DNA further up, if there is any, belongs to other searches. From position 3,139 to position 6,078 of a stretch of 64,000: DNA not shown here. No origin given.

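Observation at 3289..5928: Stand-alone SIR2 / P-loop NTPase / TPR-like gene carried as low-G+C cargo: candidate Avs/STAND-type NAD-depleting antiphage protein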

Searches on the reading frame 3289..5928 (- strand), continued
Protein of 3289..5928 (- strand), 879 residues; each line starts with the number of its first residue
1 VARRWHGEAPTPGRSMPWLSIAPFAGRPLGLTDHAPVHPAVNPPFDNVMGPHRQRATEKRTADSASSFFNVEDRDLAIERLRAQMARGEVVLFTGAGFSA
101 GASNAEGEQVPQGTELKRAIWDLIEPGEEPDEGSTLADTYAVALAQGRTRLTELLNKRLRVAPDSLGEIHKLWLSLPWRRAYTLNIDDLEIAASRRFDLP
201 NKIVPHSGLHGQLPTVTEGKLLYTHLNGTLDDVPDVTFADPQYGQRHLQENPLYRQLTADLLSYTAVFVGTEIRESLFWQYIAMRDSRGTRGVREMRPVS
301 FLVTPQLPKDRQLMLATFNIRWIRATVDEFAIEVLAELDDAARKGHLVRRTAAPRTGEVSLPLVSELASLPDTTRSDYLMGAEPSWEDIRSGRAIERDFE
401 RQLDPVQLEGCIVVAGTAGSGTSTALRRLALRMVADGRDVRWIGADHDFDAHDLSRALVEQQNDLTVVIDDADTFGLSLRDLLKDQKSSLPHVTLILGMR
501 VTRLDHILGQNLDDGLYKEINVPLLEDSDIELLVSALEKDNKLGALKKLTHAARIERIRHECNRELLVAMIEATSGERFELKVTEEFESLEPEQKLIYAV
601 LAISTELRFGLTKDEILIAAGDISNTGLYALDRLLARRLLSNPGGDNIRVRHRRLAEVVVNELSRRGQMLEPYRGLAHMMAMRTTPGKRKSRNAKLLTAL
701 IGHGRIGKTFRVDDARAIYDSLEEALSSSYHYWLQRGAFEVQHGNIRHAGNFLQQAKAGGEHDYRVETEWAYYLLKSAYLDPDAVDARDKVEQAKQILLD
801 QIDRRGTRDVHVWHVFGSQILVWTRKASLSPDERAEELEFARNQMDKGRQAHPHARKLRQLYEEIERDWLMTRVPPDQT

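Call 49: find_encoding_contigs(protein=P0003, flank=10000, max_places=2)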
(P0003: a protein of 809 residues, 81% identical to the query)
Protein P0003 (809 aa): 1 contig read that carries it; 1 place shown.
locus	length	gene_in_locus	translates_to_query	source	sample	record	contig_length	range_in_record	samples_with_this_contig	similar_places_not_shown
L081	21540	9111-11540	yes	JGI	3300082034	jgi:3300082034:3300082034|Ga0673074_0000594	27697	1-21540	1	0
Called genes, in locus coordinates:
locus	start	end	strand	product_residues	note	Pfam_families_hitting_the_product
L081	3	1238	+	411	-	?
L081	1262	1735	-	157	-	-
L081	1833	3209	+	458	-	-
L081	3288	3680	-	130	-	PF01850:PIN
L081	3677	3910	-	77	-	PF22513:FitA-like_RHH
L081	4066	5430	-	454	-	-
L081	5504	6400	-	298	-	-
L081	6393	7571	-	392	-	PF14022:DUF4238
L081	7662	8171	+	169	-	-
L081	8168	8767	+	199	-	PF08808:RES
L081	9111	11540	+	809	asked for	PF13289:SIR2_2 (weak), PF25199:nSTAND_NTPase5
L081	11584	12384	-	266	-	PF09509:Hypoth_Ymh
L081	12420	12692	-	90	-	PF13560:HTH_31, PF12844:HTH_19 (weak), PF01381:HTH_3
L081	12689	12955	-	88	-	PF13560:HTH_31 (weak), PF01381:HTH_3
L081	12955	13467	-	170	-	-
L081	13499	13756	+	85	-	PF13560:HTH_31, PF01381:HTH_3, PF13443:HTH_26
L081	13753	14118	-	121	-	-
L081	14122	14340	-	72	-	-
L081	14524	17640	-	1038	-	PF08751:TrwC, PF02562:PhoH (faint), PF13245:AAA_19, PF13604:AAA_30, PF01443:Viral_helicase1 (faint)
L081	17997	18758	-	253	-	PF08241:Methyltransf_11, PF08242:Methyltransf_12 (faint), PF13649:Methyltransf_25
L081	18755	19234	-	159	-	PF07883:Cupin_2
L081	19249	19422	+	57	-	-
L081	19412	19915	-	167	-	PF13302:Acetyltransf_3, PF13420:Acetyltransf_4, PF13673:Acetyltransf_10, PF00583:Acetyltransf_1, PF13508:Acetyltransf_7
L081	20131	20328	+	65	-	PF12728:HTH_17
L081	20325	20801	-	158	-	-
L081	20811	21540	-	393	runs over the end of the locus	PF02899:Phage_int_SAM_1 (faint), PF00589:Phage_integrase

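Call 58: find_encoding_contigs(protein=P0029, flank=8000, max_places=1)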
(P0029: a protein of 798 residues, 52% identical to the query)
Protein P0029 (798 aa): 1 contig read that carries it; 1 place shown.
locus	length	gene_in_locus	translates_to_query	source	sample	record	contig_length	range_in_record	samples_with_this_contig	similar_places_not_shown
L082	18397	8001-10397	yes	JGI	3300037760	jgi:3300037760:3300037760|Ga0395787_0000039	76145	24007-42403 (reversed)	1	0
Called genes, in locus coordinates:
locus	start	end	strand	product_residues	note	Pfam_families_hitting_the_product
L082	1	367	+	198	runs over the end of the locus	PF00149:Metallophos, PF12850:Metallophos_2, PF14582:Metallophos_3 (faint)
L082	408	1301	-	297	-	PF01209:Ubie_methyltran, PF13489:Methyltransf_23 (weak), PF01135:PCMT (weak), PF13847:Methyltransf_31, PF08241:Methyltransf_11, PF08242:Methyltransf_12, PF13649:Methyltransf_25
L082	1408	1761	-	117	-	PF14213:DUF4325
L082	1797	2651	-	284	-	-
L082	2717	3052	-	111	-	PF01909:NTP_transf_2, PF18765:Polbeta (weak)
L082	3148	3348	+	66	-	-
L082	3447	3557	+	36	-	-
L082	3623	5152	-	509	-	PF02463:SMC_N (faint), PF13476:AAA_23, PF13304:AAA_21, PF13175:AAA_15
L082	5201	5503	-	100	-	PF00589:Phage_integrase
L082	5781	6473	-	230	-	PF08843:AbiEii (faint)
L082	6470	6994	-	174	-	-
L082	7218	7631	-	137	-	PF01850:PIN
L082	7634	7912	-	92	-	PF02604:PhdYeFM_antitox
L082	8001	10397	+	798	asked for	PF13289:SIR2_2 (faint), PF25199:nSTAND_NTPase5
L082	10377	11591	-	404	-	PF13102:Phage_int_SAM_5 (weak), PF00589:Phage_integrase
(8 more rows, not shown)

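Call 59: find_encoding_contigs(protein=P0034, flank=8000, max_places=1)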
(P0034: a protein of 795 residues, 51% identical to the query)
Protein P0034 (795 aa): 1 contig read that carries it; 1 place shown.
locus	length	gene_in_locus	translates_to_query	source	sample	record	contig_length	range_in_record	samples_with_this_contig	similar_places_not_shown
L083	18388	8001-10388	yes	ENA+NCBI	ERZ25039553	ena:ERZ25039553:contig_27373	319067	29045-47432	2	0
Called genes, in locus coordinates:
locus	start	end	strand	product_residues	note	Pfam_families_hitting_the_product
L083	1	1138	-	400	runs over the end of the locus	PF07592:DDE_Tnp_ISAZ013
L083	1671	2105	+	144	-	PF00665:rve, PF13358:DDE_3 (weak), PF13683:rve_3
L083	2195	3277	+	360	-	PF00872:Transposase_mut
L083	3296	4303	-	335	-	PF00665:rve, PF13683:rve_3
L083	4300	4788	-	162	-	-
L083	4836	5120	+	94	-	-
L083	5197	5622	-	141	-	PF00157:Pou (weak), PF12844:HTH_19 (weak), PF13560:HTH_31, PF01381:HTH_3, PF13443:HTH_26 (weak)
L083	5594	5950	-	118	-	PF05973:Gp49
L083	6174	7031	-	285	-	-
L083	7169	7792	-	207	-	-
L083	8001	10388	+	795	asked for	PF13289:SIR2_2, PF25199:nSTAND_NTPase5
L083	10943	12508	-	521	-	-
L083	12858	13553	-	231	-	PF00072:Response_reg (weak), PF00486:Trans_reg_C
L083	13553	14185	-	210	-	PF12844:HTH_19 (faint), PF13518:HTH_28 (faint), PF04545:Sigma70_r4 (faint), PF13560:HTH_31, PF01381:HTH_3, PF13443:HTH_26 (weak)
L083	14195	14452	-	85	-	-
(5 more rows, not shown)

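Call 60: find_encoding_contigs(protein=P0083, flank=8000, max_places=1)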
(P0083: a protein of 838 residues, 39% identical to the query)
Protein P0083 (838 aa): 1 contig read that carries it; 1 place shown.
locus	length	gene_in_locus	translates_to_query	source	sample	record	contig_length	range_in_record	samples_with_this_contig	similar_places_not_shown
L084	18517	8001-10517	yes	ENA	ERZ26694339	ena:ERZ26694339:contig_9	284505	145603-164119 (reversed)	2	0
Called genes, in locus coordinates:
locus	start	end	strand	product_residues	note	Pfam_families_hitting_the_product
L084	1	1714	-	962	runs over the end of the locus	-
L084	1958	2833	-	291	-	PF26109:WHD_BrxR, PF13280:WYL (weak), PF26107:BrxR_CTD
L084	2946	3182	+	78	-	PF09954:DUF2188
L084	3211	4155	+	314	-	PF01582:TIR (weak), PF13676:TIR_2, PF27176:Y4lF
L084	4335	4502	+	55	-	-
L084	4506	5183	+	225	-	-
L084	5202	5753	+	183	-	PF01223:Endonuclease_NS (weak)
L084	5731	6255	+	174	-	PF01223:Endonuclease_NS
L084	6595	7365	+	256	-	PF08980:DUF1883, PF01582:TIR, PF13676:TIR_2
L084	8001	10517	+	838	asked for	PF13289:SIR2_2, PF25199:nSTAND_NTPase5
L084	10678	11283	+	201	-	-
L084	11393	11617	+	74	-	-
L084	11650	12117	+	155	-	PF15919:HicB_lk_antitox (faint), PF15970:HicB-like_2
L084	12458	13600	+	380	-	-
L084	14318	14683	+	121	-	-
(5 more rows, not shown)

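Call 61: find_encoding_contigs(protein=P0115, flank=8000, max_places=1)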
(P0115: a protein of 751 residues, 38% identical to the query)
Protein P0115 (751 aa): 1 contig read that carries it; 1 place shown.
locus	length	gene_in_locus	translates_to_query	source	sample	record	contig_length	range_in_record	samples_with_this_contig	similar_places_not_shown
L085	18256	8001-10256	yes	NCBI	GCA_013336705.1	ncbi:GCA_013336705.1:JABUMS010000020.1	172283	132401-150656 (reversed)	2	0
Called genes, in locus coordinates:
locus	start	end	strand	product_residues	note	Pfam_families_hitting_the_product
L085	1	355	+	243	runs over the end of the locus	PF14512:TM1586_NiRdase (faint), PF00881:Nitroreductase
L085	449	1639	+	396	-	-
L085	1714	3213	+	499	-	-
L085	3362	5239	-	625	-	PF00754:F5_F8_type_C, PF22633:F5_F8_type_C_2, PF16656:Pur_ac_phosph_N (faint), PF00149:Metallophos, PF14008:Metallophos_C (weak)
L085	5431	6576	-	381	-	PF01053:Cys_Met_Meta_PP, PF00155:Aminotran_1_2, PF01041:DegT_DnrJ_EryC1 (weak)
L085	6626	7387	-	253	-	PF00378:ECH_1, PF16113:ECH_2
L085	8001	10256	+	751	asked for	PF13289:SIR2_2 (weak), PF25199:nSTAND_NTPase5, PF20720:nSTAND3 (weak)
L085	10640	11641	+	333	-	PF10672:Methyltrans_SAM, PF03602:Cons_hypoth95, PF13847:Methyltransf_31 (weak)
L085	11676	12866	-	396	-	-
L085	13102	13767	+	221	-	PF04542:Sigma70_r2, PF08281:Sigma70_r4_2, PF04545:Sigma70_r4 (weak)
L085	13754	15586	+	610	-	PF04773:FecR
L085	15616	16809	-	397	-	PF03942:DTW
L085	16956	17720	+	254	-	PF04452:Methyltrans_RNA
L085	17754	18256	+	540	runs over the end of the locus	PF05195:AMP_N, PF00557:Peptidase_M24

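Call 64: search_dna_similar(query=window:3292-5718:-, collection=plasmids, mode=protein, max_rows=15)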
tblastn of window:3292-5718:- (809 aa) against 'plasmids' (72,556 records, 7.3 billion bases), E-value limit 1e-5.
Records with a match: 24; places in all: 24; records where one place covers at least 80% of the query: 2.
Best place of each record, by identity: <60% 24.
By first word of the organism name: Bacillus 12; Klebsiella 9; Vibrio 2; Psychrobacter 1.
By predicted mobility (MOB-suite, as given by PLSDB): conjugative 18; non-mobilizable 5; mobilizable 1.
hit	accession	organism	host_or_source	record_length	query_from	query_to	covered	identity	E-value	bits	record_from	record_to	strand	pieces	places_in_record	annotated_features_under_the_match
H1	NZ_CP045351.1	Vibrio aquimaris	pure culture,Non-filtered water from ...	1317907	8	693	85%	25.1%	5e-23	113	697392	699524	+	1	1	none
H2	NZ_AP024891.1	Vibrio pectenicida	-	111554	9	701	86%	21.7%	3e-17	95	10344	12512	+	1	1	SIR2 family protein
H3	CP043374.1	Klebsiella pneumoniae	Homo sapiens,pure culture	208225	173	687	64%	21.9%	4e-7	62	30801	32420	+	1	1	SIR2 family protein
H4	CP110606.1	Klebsiella pneumoniae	Homo sapiens,wound swab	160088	343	687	43%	22.8%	7e-7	61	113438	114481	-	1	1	hypothetical protein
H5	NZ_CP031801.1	Klebsiella pneumoniae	Homo sapiens,rectal swab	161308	343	687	43%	22.8%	7e-7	61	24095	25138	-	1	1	hypothetical protein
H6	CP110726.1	Klebsiella pneumoniae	Homo sapiens,tissue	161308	343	687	43%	22.8%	7e-7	61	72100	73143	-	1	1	hypothetical protein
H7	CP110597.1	Klebsiella pneumoniae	Homo sapiens,wound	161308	343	687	43%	22.8%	7e-7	61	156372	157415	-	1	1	hypothetical protein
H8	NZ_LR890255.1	Klebsiella pneumoniae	Homo sapiens,wound swab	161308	343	687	43%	22.8%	7e-7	61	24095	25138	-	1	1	hypothetical protein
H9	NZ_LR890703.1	Klebsiella pneumoniae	Homo sapiens,wound swab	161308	343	687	43%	22.8%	7e-7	61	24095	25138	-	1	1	hypothetical protein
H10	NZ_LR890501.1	Klebsiella pneumoniae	Homo sapiens,rectal swab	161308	343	687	43%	22.8%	7e-7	61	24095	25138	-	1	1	hypothetical protein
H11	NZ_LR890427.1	Klebsiella pneumoniae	Homo sapiens,wound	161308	343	687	43%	22.8%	7e-7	61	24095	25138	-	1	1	hypothetical protein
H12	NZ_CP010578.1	Bacillus thuringiensis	whole organism,soil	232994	8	281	34%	26.5%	1e-6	60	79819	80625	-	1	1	SIR2 family protein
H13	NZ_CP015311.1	Bacillus thuringiensis serovar morrisoni str. 4AA1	Tribolium castaneum,whole organism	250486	8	281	34%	26.5%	1e-6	60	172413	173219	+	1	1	SIR2 family protein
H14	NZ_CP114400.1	Bacillus thuringiensis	liquid culture,Bacillus thuringiensis ...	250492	8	281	34%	26.5%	1e-6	60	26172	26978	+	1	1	SIR2 family protein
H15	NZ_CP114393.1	Bacillus thuringiensis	liquid culture,Bacillus thuringiensis ...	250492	8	281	34%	26.5%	1e-6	60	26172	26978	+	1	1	SIR2 family protein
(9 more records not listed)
